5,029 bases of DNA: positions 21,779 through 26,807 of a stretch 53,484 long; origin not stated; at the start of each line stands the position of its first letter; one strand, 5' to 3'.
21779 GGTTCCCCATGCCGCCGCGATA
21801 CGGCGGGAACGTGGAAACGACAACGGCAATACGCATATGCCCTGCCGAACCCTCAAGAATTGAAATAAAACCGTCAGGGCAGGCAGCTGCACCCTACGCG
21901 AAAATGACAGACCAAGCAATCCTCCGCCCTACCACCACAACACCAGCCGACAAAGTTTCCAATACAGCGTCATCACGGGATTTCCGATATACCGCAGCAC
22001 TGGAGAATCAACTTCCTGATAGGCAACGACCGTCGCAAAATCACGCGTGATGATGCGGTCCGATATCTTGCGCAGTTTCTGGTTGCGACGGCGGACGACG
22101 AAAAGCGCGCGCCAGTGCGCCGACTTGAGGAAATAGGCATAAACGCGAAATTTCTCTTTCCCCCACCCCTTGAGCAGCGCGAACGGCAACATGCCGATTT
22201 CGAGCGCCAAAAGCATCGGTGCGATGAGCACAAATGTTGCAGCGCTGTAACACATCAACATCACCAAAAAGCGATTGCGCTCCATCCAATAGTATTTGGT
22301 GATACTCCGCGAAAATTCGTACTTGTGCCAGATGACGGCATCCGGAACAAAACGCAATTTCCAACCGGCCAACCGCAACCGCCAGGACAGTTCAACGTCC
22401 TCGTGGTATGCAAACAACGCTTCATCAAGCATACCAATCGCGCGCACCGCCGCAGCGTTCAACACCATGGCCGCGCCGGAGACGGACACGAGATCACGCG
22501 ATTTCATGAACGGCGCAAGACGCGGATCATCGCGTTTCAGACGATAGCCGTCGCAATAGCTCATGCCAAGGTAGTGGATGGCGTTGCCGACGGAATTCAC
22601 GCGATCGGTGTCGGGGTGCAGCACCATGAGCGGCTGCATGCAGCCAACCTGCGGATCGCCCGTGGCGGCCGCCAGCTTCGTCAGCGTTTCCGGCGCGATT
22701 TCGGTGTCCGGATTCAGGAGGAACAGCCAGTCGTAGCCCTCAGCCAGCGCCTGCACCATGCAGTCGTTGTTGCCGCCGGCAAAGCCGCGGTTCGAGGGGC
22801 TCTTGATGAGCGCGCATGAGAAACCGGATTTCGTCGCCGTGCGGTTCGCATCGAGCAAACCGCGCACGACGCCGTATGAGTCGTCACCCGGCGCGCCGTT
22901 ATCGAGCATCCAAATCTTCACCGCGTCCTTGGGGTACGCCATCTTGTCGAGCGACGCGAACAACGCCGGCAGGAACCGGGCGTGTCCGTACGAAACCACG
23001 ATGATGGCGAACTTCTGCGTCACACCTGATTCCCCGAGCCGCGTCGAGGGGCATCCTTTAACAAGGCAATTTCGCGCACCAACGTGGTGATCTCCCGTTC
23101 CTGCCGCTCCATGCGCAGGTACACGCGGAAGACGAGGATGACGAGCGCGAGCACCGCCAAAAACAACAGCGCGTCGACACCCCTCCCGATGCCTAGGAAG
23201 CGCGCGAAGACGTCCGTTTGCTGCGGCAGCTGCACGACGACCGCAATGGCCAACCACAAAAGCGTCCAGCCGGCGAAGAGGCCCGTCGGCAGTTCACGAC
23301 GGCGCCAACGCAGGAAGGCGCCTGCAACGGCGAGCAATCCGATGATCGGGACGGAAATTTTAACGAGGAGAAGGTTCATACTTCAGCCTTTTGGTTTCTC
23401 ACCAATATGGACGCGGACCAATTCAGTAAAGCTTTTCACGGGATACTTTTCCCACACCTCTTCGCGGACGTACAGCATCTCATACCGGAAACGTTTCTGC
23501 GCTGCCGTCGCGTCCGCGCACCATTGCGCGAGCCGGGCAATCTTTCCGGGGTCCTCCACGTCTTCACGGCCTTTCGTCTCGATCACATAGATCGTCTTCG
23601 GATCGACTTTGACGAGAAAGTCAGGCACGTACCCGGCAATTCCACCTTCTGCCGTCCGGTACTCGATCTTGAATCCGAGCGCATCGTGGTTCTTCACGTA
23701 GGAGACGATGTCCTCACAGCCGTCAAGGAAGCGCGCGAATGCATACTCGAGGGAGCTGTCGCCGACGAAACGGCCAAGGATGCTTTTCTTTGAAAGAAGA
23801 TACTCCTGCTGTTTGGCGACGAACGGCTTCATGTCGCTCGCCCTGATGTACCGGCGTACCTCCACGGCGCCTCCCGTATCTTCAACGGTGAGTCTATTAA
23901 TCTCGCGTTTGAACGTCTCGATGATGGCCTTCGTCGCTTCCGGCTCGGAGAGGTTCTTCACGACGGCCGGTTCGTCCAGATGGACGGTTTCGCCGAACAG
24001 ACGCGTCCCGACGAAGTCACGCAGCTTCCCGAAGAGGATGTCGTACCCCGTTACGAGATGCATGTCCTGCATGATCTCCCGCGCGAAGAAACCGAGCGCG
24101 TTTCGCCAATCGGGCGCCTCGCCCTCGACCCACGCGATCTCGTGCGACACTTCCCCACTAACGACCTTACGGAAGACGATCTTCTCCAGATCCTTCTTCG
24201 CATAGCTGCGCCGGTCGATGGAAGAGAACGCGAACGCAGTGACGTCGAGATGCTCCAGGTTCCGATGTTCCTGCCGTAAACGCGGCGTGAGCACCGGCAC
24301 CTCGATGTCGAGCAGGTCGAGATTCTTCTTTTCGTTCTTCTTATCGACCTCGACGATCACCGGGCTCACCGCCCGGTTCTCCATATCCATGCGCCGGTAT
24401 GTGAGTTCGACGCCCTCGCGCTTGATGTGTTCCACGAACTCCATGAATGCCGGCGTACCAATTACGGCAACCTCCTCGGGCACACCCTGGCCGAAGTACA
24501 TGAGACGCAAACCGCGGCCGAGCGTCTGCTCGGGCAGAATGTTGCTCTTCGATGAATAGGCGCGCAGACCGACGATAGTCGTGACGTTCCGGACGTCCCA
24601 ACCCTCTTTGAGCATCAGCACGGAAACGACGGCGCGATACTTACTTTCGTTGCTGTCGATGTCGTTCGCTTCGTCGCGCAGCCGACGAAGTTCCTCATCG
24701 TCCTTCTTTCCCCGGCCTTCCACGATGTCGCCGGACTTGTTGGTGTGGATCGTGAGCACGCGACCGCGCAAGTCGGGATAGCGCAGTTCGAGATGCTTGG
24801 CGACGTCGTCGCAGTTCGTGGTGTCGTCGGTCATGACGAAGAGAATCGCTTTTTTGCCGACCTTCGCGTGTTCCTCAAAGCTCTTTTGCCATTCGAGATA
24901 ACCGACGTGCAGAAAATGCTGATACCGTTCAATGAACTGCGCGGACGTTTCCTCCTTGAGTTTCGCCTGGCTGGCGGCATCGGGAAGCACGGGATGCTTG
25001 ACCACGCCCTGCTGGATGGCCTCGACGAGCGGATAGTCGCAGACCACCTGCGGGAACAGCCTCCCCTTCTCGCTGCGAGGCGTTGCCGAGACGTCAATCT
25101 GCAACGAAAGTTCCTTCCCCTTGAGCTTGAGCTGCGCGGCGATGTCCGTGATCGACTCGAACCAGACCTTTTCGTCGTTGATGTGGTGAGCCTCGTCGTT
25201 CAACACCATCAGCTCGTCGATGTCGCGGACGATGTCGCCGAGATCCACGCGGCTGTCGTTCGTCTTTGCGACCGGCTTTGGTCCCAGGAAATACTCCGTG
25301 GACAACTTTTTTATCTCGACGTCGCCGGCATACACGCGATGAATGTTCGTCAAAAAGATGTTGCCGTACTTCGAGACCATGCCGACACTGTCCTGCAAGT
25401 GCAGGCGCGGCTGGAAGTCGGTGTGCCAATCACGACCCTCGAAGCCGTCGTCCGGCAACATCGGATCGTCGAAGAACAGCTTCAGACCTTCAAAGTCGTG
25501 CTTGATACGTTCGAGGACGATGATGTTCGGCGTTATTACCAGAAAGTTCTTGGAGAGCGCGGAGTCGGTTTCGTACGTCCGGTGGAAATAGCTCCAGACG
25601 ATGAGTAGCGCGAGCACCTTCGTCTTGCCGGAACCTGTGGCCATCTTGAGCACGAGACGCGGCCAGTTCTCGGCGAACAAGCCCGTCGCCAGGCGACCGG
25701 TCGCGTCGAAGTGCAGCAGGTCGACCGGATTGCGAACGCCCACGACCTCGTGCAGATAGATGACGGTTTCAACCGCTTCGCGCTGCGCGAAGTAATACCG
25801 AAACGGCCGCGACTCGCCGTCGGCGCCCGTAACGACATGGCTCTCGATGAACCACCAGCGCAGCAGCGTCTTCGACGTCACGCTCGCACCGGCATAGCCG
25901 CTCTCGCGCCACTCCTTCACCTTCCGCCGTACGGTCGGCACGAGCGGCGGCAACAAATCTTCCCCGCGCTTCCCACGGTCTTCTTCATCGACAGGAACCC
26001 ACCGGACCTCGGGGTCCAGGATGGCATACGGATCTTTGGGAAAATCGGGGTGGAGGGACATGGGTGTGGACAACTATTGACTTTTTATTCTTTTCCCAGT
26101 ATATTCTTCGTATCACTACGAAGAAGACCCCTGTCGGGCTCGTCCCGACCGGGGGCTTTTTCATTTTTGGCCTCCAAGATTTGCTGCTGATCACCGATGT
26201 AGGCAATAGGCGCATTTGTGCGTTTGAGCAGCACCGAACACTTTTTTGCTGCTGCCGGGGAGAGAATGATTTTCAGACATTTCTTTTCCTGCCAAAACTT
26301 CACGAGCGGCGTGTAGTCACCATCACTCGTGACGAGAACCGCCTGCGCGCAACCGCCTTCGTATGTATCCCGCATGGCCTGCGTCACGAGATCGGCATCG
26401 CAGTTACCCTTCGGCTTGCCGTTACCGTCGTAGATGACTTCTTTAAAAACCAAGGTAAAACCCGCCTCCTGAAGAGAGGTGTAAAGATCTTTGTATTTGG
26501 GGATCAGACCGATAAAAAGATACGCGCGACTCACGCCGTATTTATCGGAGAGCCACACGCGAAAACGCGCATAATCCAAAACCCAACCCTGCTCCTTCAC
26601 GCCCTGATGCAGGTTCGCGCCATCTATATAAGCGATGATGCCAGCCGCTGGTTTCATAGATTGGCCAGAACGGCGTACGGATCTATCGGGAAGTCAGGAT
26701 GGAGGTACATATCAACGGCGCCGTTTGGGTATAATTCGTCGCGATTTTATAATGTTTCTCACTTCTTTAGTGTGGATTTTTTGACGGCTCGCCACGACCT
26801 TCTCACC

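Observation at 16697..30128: About 45-nt GC-rich palindromic element (family D) inserted in frame in three, possibly four, sites of unrelated coding sequences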

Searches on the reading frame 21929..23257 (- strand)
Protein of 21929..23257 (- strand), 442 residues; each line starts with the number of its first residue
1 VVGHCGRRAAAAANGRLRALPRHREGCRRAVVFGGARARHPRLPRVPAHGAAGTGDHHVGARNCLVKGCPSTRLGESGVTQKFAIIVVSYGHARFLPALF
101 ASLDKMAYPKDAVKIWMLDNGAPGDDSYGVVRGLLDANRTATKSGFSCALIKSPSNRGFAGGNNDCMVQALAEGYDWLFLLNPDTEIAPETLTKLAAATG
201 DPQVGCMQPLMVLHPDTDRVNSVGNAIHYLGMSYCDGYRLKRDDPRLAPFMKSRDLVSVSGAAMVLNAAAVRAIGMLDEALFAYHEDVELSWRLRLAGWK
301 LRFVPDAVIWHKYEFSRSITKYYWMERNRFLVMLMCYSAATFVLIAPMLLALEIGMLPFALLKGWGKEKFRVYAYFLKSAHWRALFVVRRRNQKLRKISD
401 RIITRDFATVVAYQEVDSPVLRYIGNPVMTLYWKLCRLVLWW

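Call 56: search_protein_families(library=pfam, proteins=[window:21929-23257:-], max_evalue=0.001)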
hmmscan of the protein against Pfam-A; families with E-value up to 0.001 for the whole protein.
window:21929-23257:- (442 aa): 4 families
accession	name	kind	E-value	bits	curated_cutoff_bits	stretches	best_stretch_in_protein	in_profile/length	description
PF13641.12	Glyco_tranf_2_3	-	1.8e-11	44.9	27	1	83-319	3-217/230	Glycosyltransferase like family 2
PF13632.12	Glyco_trans_2_3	-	3.8e-11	43.6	27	1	177-325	1-142/198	Glycosyl transferase family group 2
PF00535.33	Glycos_transf_2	-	1.1e-07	32.3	23.3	1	85-216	2-120/168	Glycosyl transferase family 2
PF13506.12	Glyco_transf_21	-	0.0002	21.3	21.7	1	164-315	20-158/174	Glycosyl transferase family 21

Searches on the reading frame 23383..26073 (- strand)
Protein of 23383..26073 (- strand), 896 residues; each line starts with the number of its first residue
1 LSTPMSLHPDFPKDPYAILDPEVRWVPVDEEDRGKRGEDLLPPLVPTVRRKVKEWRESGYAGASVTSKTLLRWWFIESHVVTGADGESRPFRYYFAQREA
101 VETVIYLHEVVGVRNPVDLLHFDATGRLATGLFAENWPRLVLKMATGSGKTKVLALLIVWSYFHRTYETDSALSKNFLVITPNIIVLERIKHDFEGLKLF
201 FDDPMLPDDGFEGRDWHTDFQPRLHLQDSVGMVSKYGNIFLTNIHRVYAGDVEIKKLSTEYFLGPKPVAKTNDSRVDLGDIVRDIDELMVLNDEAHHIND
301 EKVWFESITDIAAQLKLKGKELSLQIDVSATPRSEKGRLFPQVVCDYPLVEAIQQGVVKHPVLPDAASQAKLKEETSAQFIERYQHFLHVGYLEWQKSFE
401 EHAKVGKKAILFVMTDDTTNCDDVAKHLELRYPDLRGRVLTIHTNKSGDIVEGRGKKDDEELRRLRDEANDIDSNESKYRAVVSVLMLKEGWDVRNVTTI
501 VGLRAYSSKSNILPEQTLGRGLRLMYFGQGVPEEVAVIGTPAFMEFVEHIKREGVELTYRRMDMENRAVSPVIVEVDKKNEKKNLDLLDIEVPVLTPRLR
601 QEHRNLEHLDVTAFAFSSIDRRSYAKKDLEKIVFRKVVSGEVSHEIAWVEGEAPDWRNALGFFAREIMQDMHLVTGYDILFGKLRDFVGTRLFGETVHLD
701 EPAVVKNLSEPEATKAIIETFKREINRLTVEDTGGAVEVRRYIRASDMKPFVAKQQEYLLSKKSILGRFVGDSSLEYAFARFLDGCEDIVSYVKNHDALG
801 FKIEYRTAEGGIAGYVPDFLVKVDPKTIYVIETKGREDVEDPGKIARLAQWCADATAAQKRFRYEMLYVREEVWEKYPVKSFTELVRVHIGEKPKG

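Call 56: search_protein_families(library=pfam, proteins=[window:23383-26073:-], max_evalue=0.001)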
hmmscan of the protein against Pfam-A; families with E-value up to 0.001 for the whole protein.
window:23383-26073:- (896 aa): 2 families
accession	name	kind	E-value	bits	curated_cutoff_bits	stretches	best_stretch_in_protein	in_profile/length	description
PF04851.21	ResIII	-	2.3e-13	50.8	22.5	1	97-333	8-163/164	Type III restriction enzyme, res subunit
PF00270.35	DEAD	-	0.00059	20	26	0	140-195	17-66/167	DEAD/DEAH box helicase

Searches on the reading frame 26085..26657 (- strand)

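Call 56: search_protein_families(library=pfam, proteins=[window:26085-26657:-], max_evalue=0.001)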
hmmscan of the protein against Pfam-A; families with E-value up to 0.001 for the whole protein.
window:26085-26657:- (190 aa): 1 family
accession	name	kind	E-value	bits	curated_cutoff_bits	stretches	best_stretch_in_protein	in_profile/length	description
PF01936.24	NYN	-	5e-13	50.2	24.2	1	10-134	5-126/145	NYN domain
